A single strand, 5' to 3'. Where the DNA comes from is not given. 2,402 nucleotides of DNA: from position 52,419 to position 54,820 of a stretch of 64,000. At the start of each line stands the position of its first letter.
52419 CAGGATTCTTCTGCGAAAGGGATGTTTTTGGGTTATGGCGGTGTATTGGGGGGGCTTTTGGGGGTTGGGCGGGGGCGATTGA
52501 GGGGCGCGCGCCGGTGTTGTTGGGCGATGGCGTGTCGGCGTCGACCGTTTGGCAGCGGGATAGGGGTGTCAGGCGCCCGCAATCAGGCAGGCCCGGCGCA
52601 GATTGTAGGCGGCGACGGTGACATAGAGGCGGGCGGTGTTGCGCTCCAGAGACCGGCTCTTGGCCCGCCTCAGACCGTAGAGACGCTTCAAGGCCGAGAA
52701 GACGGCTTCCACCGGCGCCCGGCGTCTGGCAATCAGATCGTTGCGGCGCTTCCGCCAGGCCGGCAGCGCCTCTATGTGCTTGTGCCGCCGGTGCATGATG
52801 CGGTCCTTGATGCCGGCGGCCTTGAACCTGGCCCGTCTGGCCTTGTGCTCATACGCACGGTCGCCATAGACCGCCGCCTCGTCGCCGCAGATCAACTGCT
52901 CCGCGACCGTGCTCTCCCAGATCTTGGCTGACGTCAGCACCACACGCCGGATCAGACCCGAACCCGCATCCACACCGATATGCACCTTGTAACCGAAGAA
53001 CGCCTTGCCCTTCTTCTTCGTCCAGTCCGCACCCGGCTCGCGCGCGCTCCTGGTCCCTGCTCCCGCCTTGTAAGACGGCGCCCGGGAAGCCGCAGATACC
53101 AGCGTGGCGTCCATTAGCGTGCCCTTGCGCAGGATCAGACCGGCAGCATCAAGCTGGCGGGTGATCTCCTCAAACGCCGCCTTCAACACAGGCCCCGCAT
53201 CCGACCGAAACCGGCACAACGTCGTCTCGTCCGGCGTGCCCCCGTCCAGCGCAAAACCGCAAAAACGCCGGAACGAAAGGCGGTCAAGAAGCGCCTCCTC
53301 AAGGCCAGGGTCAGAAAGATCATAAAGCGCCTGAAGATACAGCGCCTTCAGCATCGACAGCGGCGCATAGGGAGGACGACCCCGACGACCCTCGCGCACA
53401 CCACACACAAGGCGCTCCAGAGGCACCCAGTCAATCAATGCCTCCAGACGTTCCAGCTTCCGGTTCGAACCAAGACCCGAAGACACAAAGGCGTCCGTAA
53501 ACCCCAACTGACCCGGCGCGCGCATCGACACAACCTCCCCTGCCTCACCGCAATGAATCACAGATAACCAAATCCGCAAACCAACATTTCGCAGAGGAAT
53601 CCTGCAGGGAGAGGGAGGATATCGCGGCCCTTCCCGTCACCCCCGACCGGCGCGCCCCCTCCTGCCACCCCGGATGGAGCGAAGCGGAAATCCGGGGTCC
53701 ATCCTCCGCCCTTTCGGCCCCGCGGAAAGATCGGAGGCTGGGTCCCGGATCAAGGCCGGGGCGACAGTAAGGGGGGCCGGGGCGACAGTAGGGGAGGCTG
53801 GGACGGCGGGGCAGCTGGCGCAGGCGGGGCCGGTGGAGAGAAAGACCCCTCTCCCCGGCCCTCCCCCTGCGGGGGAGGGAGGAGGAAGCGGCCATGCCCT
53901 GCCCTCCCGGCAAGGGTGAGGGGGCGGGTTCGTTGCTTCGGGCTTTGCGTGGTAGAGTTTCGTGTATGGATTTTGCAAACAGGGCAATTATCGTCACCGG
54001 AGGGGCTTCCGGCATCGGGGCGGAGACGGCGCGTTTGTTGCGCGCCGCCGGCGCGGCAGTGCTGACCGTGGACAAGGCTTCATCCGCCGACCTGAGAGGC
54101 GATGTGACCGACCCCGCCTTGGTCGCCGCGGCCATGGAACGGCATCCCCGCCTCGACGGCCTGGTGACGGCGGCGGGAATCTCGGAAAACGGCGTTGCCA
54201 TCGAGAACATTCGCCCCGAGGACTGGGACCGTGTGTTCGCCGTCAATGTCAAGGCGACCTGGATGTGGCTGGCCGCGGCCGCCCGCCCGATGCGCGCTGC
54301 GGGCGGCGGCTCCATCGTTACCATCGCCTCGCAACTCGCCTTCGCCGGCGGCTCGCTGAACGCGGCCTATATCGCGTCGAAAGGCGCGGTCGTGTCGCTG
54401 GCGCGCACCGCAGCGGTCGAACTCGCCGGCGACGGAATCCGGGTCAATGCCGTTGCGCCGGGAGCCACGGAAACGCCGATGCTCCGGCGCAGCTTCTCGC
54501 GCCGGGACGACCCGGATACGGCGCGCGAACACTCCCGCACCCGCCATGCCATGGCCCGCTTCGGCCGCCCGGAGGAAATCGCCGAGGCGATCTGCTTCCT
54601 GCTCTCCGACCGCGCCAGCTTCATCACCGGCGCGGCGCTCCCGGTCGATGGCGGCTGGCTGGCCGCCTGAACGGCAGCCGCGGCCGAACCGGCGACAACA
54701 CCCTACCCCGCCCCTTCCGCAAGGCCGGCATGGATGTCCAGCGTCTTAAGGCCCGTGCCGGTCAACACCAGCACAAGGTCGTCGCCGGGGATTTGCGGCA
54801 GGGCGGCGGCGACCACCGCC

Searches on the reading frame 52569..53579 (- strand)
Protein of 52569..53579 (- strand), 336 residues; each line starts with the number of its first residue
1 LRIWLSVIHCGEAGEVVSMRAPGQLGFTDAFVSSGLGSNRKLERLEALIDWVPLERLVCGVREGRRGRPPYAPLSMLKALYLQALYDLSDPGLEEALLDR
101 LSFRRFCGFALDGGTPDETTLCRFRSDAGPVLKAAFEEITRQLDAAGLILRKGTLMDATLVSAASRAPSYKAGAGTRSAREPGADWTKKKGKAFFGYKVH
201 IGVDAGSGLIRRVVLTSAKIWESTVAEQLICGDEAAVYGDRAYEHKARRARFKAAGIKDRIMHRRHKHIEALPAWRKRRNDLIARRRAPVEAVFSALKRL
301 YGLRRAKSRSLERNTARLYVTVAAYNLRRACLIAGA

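Call 5: search_protein_families(library=pfam, proteins=[window:52569-53579:-], max_evalue=0.01)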
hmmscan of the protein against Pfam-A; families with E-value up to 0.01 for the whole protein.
window:52569-53579:- (336 aa): 5 families
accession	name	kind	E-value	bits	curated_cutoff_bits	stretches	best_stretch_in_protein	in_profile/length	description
PF01609.27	DDE_Tnp_1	-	8.4e-27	94.7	23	1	152-327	5-200/200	Transposase DDE domain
PF05598.16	DUF772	-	1.9e-23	82.7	23.1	1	67-139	1-74/74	Transposase domain (DUF772)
PF13751.12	DDE_Tnp_1_6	-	1.6e-07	32.1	25.1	1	279-330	73-124/125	Transposase DDE domain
PF13612.12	DDE_Tnp_1_3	-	4.9e-07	30.3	27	1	188-310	37-154/155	Transposase DDE domain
PF13359.12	DDE_Tnp_4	-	0.0033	17.5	24.8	1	218-323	56-153/158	DDE superfamily endonuclease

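Call 6: search_protein_families(library=ncbifam, proteins=[window:52569-53579:-], max_evalue=0.01)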
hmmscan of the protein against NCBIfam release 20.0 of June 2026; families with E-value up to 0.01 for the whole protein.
window:52569-53579:- (336 aa): 9 families
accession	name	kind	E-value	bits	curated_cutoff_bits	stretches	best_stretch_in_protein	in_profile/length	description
NF033581.1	transpos_IS5_4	equivalog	5.6e-75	252.3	140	1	42-327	2-284/285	IS5 family transposase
NF033551.1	transpos_IS1182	equivalog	4.4e-47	161.1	270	3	38-176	20-161/488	IS1182 family transposase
NF033593.1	transpos_ISNCY_1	equivalog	5.7e-20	71.4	325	2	179-329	281-441/444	ISNCY family transposase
NF033520.1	transpos_IS982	equivalog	3.9e-18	65.9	130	1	155-328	75-242/243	IS982 family transposase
NF033578.1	transpos_IS5_1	equivalog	2e-16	60.2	275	2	195-330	282-416/419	IS5 family transposase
NF033579.1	transpos_IS5_2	equivalog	3.5e-15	56.3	140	1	192-328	135-288/289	IS5 family transposase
NF033580.1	transpos_IS5_3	equivalog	2.6e-12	46.8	110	1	136-312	74-243/258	IS5 family transposase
NF033592.1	transpos_IS4_1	equivalog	9.7e-12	44.6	115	1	54-258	10-201/332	IS4 family transposase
NF033539.1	transpos_IS1380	equivalog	8e-06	24.7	180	1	283-330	327-374/419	IS1380 family transposase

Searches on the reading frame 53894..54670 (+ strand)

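Call 5: search_protein_families(library=pfam, proteins=[window:53894-54670:+], max_evalue=0.01)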
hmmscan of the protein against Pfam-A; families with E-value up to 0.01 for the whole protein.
window:53894-54670:+ (258 aa): 5 families
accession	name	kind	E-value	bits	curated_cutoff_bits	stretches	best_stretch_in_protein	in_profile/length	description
PF13561.12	adh_short_C2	-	8.3e-51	173.3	27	1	38-255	3-235/236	Enoyl-(Acyl carrier protein) reductase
PF00106.31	adh_short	-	3.4e-40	138.1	26.6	1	31-202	2-192/195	short chain dehydrogenase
PF23441.1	SDR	-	5.6e-09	36.2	27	1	125-255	128-255/258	SDR-like rossmann domain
PF08659.16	KR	-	8.4e-09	36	22.6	1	68-172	59-162/180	KR domain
PF01370.27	Epimerase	-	5.8e-07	29.6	20.9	1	32-129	1-102/240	NAD dependent epimerase/dehydratase family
